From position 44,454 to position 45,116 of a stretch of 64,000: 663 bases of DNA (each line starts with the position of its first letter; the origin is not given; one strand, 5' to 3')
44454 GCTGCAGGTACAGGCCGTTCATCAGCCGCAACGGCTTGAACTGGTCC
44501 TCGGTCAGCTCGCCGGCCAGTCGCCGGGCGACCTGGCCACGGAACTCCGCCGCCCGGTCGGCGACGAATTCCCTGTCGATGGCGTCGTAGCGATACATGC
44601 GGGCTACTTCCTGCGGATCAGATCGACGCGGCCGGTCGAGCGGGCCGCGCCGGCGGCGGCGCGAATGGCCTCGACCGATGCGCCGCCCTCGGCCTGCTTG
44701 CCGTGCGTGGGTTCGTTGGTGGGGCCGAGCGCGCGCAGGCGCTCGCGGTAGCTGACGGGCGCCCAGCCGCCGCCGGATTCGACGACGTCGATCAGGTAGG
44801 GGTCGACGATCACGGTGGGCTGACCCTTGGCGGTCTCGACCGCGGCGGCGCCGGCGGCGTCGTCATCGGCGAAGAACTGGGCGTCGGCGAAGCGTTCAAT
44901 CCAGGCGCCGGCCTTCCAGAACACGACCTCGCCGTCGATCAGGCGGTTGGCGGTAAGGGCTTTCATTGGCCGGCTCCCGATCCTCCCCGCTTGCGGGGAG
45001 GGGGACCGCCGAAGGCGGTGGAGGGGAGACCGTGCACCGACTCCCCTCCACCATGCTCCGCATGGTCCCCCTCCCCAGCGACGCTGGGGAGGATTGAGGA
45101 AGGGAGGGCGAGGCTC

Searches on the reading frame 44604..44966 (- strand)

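Call 92: search_protein_families(library=pfam, proteins=[window:44604-44966:-], max_evalue=0.001)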
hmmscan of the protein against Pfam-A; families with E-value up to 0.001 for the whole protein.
window:44604-44966:- (120 aa): 1 family
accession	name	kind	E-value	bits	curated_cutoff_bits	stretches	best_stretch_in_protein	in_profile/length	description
PF11011.13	DUF2849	-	1.8e-23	83.4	22.5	1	2-86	1-85/86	Protein of unknown function (DUF2849)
